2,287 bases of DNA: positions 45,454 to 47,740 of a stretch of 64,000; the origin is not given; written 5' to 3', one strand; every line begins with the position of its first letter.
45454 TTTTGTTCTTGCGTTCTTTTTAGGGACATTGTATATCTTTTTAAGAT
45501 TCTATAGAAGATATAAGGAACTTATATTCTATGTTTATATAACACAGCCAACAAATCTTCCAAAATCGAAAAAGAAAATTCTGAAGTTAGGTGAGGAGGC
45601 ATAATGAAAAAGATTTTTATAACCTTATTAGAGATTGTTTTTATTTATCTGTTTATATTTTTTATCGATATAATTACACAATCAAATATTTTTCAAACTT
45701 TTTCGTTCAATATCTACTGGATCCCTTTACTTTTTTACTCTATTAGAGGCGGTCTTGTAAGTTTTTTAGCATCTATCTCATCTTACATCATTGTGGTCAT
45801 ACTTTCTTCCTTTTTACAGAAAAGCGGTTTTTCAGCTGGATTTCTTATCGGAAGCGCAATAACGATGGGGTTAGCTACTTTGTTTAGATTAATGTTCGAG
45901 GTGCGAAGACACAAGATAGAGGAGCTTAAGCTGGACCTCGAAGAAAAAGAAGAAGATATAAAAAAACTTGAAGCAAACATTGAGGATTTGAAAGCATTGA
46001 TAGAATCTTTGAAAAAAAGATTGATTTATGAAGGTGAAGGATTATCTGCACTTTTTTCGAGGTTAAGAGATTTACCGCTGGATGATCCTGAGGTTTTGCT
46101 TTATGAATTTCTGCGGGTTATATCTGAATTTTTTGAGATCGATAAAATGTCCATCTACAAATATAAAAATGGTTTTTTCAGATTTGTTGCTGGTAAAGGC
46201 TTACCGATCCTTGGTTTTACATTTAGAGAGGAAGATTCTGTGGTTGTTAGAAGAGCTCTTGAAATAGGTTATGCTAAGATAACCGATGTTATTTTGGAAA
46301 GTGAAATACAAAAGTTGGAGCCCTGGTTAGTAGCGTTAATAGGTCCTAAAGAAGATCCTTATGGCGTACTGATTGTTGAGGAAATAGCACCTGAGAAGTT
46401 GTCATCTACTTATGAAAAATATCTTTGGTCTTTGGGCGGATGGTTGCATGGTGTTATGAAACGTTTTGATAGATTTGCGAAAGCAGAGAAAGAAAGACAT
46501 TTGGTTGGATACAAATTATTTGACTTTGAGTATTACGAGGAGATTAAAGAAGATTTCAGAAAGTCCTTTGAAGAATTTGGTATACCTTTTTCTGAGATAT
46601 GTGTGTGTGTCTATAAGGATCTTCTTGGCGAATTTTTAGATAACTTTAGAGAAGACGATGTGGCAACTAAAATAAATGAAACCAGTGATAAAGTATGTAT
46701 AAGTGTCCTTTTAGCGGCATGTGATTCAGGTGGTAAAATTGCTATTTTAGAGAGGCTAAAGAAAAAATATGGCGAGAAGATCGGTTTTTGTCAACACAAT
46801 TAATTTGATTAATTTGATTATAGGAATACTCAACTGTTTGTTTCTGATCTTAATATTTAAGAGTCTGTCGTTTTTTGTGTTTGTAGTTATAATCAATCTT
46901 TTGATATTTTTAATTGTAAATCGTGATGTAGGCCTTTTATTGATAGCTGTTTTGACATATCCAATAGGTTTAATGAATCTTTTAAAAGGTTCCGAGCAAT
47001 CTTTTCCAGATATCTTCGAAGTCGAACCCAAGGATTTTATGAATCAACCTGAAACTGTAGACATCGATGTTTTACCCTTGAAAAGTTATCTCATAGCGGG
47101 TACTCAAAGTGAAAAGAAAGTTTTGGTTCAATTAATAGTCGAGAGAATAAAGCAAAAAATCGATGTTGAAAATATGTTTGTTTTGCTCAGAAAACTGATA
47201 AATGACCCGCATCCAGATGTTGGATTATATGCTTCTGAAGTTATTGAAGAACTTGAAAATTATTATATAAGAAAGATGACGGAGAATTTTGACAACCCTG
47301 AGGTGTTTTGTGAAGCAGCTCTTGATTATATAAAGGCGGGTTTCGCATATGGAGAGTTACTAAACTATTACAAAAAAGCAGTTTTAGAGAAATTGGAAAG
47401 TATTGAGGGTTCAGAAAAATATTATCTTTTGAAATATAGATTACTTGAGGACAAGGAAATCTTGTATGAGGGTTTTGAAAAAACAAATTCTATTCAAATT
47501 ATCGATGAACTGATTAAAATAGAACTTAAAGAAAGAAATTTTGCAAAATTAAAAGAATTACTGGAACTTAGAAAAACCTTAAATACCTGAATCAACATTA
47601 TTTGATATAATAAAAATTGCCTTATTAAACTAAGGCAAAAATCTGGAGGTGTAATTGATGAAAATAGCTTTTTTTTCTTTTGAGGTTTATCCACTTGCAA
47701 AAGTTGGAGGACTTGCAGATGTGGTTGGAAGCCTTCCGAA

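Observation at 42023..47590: Pel-type exopolysaccharide module (DUF2194/CE4-like, PelG, PelD-like, PelE-like) lacking PelF, in a Thermotogota-like genome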

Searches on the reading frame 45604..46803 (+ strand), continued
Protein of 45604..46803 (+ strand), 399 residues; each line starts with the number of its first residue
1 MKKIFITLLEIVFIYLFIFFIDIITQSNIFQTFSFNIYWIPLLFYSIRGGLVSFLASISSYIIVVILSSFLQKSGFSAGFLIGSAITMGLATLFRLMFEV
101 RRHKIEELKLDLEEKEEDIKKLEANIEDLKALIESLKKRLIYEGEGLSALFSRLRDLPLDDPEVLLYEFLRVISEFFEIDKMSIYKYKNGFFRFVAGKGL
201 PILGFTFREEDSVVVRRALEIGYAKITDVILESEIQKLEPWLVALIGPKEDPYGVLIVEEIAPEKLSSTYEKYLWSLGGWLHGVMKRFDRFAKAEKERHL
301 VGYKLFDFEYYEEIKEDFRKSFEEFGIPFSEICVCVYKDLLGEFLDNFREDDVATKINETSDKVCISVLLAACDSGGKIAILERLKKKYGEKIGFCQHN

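Call 62: find_encoding_contigs(protein=P0219, flank=9000, max_places=1)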
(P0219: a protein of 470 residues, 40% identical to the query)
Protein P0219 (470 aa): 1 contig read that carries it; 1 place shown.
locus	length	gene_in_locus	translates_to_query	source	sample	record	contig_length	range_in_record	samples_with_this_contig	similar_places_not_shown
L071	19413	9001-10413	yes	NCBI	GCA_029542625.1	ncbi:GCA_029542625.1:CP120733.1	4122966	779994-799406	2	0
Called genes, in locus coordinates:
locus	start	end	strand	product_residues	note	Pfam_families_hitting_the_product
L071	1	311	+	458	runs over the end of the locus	PF00512:HisKA, PF02518:HATPase_c, PF14501:HATPase_c_5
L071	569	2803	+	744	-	PF02901:PFL-like, PF01228:Gly_radical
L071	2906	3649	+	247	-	PF13353:Fer4_12, PF04055:Radical_SAM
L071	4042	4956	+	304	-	PF01073:3Beta_HSD, PF01370:Epimerase, PF02719:Polysacc_synt_2, PF04321:RmlD_sub_bind, PF13460:NAD_binding_10, PF16363:GDP_Man_Dehyd, PF07993:NAD_binding_4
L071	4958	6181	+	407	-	PF13492:GAF_3 (weak)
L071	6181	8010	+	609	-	PF09960:DUF2194, PF01522:Polysacc_deac_1 (faint), PF10096:DUF2334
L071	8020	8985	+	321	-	-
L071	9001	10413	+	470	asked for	PF11997:DUF3492, PF13439:Glyco_transf_4, PF20706:GT4-conflict (weak), PF00534:Glycos_transf_1, PF13692:Glyco_trans_1_4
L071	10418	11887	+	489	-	PF16933:PelG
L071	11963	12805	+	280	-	PF03537:Glyco_hydro_114, PF13199:Glyco_hydro_66, PF14885:GHL15 (weak)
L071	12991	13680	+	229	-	PF00072:Response_reg, PF00486:Trans_reg_C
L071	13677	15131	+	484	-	PF00512:HisKA, PF02518:HATPase_c, PF14501:HATPase_c_5 (faint)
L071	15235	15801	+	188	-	-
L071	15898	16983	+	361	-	PF23389:Beta-prop_WDR19_1st (faint), PF25174:Beta-prop_THOC3 (faint), PF26549:Tricorn_N (faint), PF26550:Tricorn_2nd (weak)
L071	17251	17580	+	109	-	PF00085:Thioredoxin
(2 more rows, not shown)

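Call 77: search_protein_families(library=ncbifam, proteins=[P0145, L068:9483-9986:+, L069:9616-10008:+, L066:9606-10004:+], max_evalue=0.001)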
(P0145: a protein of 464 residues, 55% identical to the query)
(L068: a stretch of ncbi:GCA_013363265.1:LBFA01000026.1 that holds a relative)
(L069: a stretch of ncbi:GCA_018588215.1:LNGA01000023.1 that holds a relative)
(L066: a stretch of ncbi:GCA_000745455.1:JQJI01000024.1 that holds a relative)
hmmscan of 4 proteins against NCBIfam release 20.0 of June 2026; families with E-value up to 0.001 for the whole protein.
P0145 (464 aa): 38 families (the best 25 are shown)
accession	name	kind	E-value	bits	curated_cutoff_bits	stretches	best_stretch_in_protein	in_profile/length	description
NF038011.1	PelF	equivalog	2.8e-100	336.7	100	1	3-458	2-489/489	GT4 family glycosyltransferase PelF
TIGR03088.1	stp2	hypoth_equivalog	1.8e-34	119.4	409.05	1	249-462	152-374/374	TIGR03088 family PEP-CTERM/XrtA system glycosyltransferase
TIGR03999.1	thiol_BshA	equivalog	1.5e-28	99.8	273.7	1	258-462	168-374/375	N-acetyl-alpha-D-glucosaminyl L-malate synthase BshA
NF041876.1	EPS_EpsE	equivalog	5.1e-28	98.4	400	1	253-448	182-383/389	exopolysaccharide biosynthesis GT4 family glycosyltransferase EpsE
TIGR04063.1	stp3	hypoth_equivalog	2.4e-24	86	442.05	1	251-462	174-396/397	TIGR04063 family PEP-CTERM/XrtA system glycosyltransferase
NF041010.1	glycosy_Agl16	equivalog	1.7e-23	83.1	575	1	250-460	149-350/352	glycosylation protein Agl16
NF038255.1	exopoly_VpsD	equivalog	3e-19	69.2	300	1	225-462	147-380/381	VpsD family glycosyltransferase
TIGR02149.1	glgA_Coryne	subfamily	1e-17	64.4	302.4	1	243-462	155-391/391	glycogen synthase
TIGR04157.1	glyco_rSAM_CFB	subfamily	1.2e-17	64.1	400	1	249-458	185-406/406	TIGR04157 family glycosyltransferase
NF047880.1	glyco_SdgA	exception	4.9e-17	61.7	800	1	266-457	301-486/488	serine-aspartate repeat adhesin O-glycosyltransferase SdgA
NF047684.1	TeichurnBiosyTuaC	equivalog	8e-17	61.2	550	1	281-462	220-390/391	teichuronic acid biosynthesis protein TuaC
TIGR03449.1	mycothiol_MshA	equivalog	3.2e-16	59.2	462.5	1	252-460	183-402/406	D-inositol-3-phosphate glycosyltransferase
NF053787.1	GlcN_PG_synth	equivalog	3.5e-16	59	480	1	283-462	200-360/361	N-acetylglucosaminyl phosphatidylglycerol synthase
NF049988.1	MGlcDAGSynMgs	equivalog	1.2e-15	57.8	400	1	280-462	213-388/398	alpha-monoglucosyldiacylglycerol synthase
TIGR04047.1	MSMEG_0565_glyc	hypoth_equivalog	7.3e-15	54.9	259.85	1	259-458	161-371/373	MSMEG_0565 family glycosyltransferase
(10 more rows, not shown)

L068:9483-9986:+ (167 aa): 0 families

L069:9616-10008:+ (130 aa): 0 families

L066:9606-10004:+ (132 aa): 0 families

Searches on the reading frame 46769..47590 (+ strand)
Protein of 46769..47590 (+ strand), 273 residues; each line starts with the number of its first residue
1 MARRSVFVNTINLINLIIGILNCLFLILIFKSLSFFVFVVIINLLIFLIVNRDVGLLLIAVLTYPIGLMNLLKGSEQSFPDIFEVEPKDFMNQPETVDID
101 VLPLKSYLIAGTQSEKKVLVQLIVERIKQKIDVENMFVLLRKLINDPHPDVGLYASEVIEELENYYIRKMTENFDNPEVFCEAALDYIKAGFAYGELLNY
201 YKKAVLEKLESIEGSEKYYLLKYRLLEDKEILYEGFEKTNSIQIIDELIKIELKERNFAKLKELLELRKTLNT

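Call 5: search_protein_families(library=pfam, proteins=[window:46769-47590:+], max_evalue=0.1)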
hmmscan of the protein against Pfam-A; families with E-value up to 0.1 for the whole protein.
window:46769-47590:+ (273 aa): 0 families

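Call 6: search_protein_families(library=ncbifam, proteins=[window:46769-47590:+], max_evalue=0.1)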
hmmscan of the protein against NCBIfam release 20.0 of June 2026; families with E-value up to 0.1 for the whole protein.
window:46769-47590:+ (273 aa): 0 families

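Call 10: search_solved_structures(query=window:46769-47590:+, max_evalue=10, show_alignments=1)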
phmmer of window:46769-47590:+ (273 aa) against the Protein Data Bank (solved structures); distinct sequences matched with E-value up to 10: 2.
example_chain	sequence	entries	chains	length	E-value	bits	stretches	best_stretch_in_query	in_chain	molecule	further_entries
7ase_K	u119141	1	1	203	1.7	11.5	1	100-145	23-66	CSN8_PSD8_EIF3K domain-containing protein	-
4rp8_A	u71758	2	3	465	3.2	10.6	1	6-58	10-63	Ascorbate-specific permease IIC component UlaA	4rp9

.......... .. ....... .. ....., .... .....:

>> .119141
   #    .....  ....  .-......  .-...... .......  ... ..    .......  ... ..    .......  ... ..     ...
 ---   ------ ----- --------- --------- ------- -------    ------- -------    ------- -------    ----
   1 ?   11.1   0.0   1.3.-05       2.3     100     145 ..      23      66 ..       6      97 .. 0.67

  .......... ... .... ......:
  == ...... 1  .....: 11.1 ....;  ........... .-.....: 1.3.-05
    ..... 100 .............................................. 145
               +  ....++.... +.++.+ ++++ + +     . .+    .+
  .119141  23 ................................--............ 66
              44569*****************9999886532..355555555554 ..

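Call 20: find_homologous_proteins(query=window:46769-47590:+, max_evalue=0.001)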
Query window:46769-47590:+ (273 aa): 4 proteins with E <= 0.001 among 2701 candidates.
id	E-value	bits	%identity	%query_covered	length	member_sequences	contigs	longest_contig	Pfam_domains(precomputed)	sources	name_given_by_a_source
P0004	7.2e-166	568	100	100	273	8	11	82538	-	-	-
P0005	3.1e-129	448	78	99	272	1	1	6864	-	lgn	-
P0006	1.1e-30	125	36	87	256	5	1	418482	-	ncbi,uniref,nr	ncbi:hypothetical protein [Thermotoga sp. Mc24]|uniref:hypothetical protein n=1 Tax=Thermotoga sp. M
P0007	1.4e-29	122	36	75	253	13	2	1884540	-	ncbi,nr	ncbi:hypothetical protein [Thermotoga neapolitana]|nr:hypothetical protein [Thermotoga neapolitana]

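Call 21: find_encoding_contigs(protein=P0007, flank=10000, max_places=3)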
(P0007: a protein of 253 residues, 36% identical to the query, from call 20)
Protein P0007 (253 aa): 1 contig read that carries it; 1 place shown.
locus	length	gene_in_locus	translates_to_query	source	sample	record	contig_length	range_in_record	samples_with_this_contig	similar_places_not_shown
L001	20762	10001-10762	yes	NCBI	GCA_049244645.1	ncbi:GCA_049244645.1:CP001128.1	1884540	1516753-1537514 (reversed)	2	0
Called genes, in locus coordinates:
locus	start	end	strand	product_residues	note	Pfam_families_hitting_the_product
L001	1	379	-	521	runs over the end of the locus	PF12838:Fer4_7 (weak), PF13187:Fer4_9 (weak), PF13237:Fer4_10, PF14697:Fer4_21 (weak), PF02906:Fe_hyd_lg_C, PF04060:FeS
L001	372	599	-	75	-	PF01257:2Fe-2S_thioredx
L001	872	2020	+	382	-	PF07994:NAD_binding_5, PF01658:Inos-1-P_synth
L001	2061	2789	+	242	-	PF00483:NTP_transferase, PF12804:NTP_transf_3 (weak)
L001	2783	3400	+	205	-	PF01066:CDP-OH_P_transf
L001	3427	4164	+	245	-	PF02463:SMC_N (weak), PF00005:ABC_tran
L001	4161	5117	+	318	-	PF01458:SUFBD_core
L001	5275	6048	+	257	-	PF00459:Inositol_P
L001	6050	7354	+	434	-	PF00251:Glyco_hydro_32N, PF04616:Glyco_hydro_43 (faint), PF22847:Glyco_hydro_43_rel (faint), PF08244:Glyco_hydro_32C (weak)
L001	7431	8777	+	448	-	PF16933:PelG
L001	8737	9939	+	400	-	-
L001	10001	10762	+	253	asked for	-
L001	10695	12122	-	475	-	PF11997:DUF3492, PF13439:Glyco_transf_4, PF20706:GT4-conflict, PF00534:Glycos_transf_1, PF13692:Glyco_trans_1_4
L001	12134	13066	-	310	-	PF03537:Glyco_hydro_114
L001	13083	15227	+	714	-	PF09960:DUF2194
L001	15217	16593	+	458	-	PF16933:PelG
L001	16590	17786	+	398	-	-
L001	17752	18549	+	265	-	-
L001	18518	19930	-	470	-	PF11997:DUF3492, PF13439:Glyco_transf_4, PF20706:GT4-conflict, PF00534:Glycos_transf_1, PF13692:Glyco_trans_1_4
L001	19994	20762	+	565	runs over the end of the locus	PF02743:dCache_1, PF22673:MCP-like_PDC_1 (weak), PF01966:HD, PF13487:HD_5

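Call 25: find_encoding_contigs(protein=window:46769-47590:+, flank=10000, max_places=10)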
Protein window:46769-47590:+ (273 aa): 12 contigs read that carry it; 10 places shown.
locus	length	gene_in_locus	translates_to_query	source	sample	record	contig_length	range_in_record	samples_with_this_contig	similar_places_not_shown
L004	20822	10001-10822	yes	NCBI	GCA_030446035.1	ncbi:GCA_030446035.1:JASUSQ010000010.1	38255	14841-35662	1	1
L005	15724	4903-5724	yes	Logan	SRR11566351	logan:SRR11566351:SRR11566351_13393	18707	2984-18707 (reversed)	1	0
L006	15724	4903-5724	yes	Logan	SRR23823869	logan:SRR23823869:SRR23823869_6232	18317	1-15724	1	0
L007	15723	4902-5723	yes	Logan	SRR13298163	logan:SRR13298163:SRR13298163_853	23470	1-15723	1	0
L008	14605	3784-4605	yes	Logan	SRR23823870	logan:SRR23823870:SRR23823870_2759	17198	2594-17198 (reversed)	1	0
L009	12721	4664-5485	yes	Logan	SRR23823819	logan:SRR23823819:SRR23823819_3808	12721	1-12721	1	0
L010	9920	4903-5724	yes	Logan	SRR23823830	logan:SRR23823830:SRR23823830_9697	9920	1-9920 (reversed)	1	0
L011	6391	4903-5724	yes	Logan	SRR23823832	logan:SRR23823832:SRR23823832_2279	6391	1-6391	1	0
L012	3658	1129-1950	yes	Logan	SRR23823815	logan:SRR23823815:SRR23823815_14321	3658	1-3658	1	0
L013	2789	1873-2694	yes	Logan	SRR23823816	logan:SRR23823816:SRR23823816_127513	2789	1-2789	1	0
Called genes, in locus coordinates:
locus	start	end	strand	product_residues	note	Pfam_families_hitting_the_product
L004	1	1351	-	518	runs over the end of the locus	PF00005:ABC_tran, PF13304:AAA_21 (faint), PF00005:ABC_tran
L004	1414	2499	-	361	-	PF02608:Bmp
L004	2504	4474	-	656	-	-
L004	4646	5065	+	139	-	PF22381:Staph_reg_Sar_Rot, PF01978:TrmB, PF12802:MarR_2, PF01047:MarR, PF13463:HTH_27 (weak), PF13412:HTH_24 (weak), PF13601:HTH_34 (weak), PF22166:WHD_ArnR1 (weak), +2 more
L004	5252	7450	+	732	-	PF09960:DUF2194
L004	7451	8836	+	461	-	PF16933:PelG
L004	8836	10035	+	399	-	-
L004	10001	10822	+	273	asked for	-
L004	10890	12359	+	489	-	PF08323:Glyco_transf_5, PF13439:Glyco_transf_4 (faint), PF00534:Glycos_transf_1, PF13692:Glyco_trans_1_4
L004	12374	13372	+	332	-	PF01087:GalP_UDP_transf, PF16285:DUF4931_N (faint), PF16268:DUF4921, PF02744:GalP_UDP_tr_C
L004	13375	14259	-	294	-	PF01545:Cation_efflux, PF16916:ZT_dimer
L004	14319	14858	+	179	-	-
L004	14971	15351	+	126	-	-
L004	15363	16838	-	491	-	PF07969:Amidohydro_3, PF01979:Amidohydro_1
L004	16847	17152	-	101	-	PF01883:FeS_assembly_P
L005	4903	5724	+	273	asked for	-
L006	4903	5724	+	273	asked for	-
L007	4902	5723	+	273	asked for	-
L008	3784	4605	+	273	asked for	-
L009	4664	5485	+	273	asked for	-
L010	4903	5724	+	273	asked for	-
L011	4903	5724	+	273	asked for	-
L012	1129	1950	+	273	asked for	-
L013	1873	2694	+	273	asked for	-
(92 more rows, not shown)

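Call 56: predict_structure(alignment_id=A5)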
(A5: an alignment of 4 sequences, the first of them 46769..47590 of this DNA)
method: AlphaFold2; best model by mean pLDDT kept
length: 273 residues; sequences in the alignment: 4
mean_pLDDT: 73.6   pTM: 0.56
mean pLDDT of the five models: 73.6, 72.9, 70.1, 68.0, 64.6
residues with pLDDT >= 90: 98; 70-90: 75; 50-70: 53; < 50: 47
segments of 3 or more residues with pLDDT < 50: 62-65, 67-103
pLDDT, mean of each block of 10 residues (from residue 1): 62 77 63 61 59 50 47 34 27 29 52 77 83 78 82 88 93 93 91 87 95 95 95 95 94 92 91 63
secondary structure, 60 per line:
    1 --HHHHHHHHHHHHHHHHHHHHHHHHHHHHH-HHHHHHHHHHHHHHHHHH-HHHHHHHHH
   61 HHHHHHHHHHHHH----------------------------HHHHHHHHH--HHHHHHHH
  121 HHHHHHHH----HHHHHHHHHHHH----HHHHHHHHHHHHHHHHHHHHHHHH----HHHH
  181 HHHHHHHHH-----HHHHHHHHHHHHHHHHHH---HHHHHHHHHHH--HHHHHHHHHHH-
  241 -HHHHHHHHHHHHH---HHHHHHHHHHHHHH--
elements in order: H3-31 H33-50 H52-73 H102-110 H113-128 H133-144 H149-172 H177-189 H195-212 H216-226 H229-239 H242-254 H258-271

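Call 63: fold_search(model_id=the predicted structure, library=pdb)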
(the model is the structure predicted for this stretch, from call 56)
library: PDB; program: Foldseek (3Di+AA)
matches with E <= 10: 359; with E <= 0.001: 0
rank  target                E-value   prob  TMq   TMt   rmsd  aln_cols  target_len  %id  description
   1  8e12_B                2.4e-01  0.72  0.20  0.30  13.3       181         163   16  Homotrimeric variant of tcTRP9, BGL14 (released 2023-04-12)
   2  5cwm                  2.5e-01  0.60  0.22  0.26  12.4       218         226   18  Crystal structure of de novo designed helical repeat protein DHR64 (released 2015-12-16)
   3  8fbo_A                4.1e-01  0.41  0.24  0.25  13.5       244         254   18  Improving the secretion of designed protein assemblies through negative design of cryptic transmembrane domains (released 2023-03-22)
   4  6xr2_C                4.5e-01  0.60  0.22  0.32  12.1       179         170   14  Computationally designed right-handed alpha/alpha homotrimeric toroid with 3 repeats per subunit (released 2021-07-14)
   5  6cri_B                4.9e-01  0.41  0.19  0.11  12.0       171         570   15  Structure of the cargo bound AP-1:Arf1:tetherin-Nef stable closed trimer (released 2018-08-01)
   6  8e0m_L                5.2e-01  0.60  0.20  0.30  14.4       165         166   14  Homotrimeric variant of tcTRP9, BGL15 (released 2023-04-12)
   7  4xi0_F                5.4e-01  0.84  0.27  0.39  11.5       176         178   16  MamA 41-end from Desulfovibrio magneticus RS-1 (released 2015-08-19)
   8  6e9z_A                5.4e-01  0.23  0.16  0.19  18.1       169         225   19  DHF119 filament (released 2018-11-21)
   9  9qpq_O                6.6e-01  0.44  0.23  0.23  12.2       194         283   13  The structure of the COPI leaf bound to GOLPH3 (released 2025-10-22)
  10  8fbn_F                6.6e-01  0.38  0.20  0.24  16.1       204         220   15  Improving the secretion of designed protein assemblies through negative design of cryptic transmembrane domains (released 2023-03-22)
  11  6y4l_A                6.6e-01  0.11  0.13  0.13  15.1       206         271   14  Crystal structure of human ER membrane protein complex subunits EMC2 and EMC9 (released 2020-05-27)
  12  6xr2_A                6.9e-01  0.41  0.22  0.33  11.8       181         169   14  Computationally designed right-handed alpha/alpha homotrimeric toroid with 3 repeats per subunit (released 2021-07-14)
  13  8fbj                  6.9e-01  0.18  0.14  0.13  16.6       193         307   16  Improving the secretion of designed protein assemblies through negative design of cryptic transmembrane domains (released 2023-03-22)
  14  4hny_A                7.6e-01  0.69  0.27  0.14   8.1       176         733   18  Apo N-terminal acetyltransferase complex A (released 2014-03-26)
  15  8v24_A                8.0e-01  0.30  0.18  0.16  14.6       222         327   12  LapB cytoplasmic domain in complex with LpxC (released 2024-04-24)
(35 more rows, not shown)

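Call 77: search_protein_families(library=ncbifam, proteins=[L001:12134-13066:-], max_evalue=0.001)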
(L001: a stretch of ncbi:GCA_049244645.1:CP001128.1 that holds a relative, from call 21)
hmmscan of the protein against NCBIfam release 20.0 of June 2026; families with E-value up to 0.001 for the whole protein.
L001:12134-13066:- (310 aa): 1 family
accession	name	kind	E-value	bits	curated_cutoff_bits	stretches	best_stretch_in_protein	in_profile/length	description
TIGR01370.1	TIGR01370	hypoth_equivalog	2.4e-127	424.4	181.25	1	30-302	43-314/315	MJ1477/TM1410 family putative glycoside hydrolase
